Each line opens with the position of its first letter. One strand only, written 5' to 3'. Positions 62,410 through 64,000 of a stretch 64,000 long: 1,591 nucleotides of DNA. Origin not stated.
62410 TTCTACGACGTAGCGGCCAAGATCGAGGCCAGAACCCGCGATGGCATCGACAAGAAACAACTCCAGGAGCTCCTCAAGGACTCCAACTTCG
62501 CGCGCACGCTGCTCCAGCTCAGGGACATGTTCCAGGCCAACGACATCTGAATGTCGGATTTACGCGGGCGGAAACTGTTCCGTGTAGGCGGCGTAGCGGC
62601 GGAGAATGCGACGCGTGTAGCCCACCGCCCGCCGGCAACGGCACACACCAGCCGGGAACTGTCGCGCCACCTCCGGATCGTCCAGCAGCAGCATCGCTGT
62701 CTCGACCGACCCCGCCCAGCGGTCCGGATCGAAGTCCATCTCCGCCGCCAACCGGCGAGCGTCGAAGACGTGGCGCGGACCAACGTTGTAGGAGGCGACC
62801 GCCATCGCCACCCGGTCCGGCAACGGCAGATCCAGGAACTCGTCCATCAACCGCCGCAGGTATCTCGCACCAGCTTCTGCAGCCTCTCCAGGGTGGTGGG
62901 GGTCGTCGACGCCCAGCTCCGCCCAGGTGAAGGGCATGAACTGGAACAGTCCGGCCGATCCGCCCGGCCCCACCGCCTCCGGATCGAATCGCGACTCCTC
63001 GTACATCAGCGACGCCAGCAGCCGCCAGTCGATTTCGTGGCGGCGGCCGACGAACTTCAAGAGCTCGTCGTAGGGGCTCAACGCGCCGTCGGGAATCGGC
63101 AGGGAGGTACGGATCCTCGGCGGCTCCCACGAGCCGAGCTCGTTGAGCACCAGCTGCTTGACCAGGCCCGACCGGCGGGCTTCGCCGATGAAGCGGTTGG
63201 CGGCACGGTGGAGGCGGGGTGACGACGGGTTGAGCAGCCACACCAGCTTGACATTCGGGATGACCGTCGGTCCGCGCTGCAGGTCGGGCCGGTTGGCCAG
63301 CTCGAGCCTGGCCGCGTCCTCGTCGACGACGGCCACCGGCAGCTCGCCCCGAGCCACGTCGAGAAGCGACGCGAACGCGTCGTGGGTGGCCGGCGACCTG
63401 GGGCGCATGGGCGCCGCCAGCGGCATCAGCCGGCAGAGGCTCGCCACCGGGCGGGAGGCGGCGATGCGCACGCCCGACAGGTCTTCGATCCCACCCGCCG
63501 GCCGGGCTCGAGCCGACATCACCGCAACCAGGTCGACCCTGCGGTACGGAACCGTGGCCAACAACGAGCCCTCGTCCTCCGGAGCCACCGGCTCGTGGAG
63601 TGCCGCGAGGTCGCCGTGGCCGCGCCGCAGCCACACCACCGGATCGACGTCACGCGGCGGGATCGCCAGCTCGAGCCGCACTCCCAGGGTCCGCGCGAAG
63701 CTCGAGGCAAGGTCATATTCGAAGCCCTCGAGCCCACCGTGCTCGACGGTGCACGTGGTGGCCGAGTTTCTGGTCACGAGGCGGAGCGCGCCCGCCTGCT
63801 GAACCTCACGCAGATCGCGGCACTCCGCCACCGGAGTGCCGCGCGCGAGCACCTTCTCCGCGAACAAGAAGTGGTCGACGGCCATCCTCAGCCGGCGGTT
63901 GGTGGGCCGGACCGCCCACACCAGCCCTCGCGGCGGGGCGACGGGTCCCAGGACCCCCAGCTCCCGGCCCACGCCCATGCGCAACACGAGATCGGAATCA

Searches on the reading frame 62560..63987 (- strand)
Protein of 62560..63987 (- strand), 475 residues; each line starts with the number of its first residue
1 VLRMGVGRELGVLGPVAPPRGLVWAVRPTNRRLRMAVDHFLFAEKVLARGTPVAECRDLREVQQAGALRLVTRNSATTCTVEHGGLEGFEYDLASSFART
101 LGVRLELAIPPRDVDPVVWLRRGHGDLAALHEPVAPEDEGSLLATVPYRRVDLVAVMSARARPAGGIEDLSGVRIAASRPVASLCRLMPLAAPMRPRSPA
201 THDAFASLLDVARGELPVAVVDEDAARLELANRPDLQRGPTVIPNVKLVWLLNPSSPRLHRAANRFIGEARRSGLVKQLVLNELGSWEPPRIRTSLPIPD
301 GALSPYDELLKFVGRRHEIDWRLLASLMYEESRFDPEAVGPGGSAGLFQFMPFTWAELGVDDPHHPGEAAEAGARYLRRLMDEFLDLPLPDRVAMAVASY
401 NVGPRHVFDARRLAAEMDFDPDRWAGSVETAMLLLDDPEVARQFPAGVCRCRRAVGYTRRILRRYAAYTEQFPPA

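Call 20: search_protein_families(library=pfam, proteins=[window:62560-63987:-], max_evalue=0.001)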
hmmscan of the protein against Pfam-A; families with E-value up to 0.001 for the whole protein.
window:62560-63987:- (475 aa): 2 families
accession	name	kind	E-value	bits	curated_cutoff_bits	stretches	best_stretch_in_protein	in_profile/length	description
PF01464.25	SLT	-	2.5e-19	69.4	21.3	1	314-416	7-110/117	Transglycosylase SLT domain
PF00497.25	SBP_bac_3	-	1.5e-05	25.2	26.4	1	81-279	16-125/132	Bacterial extracellular solute-binding proteins, family 3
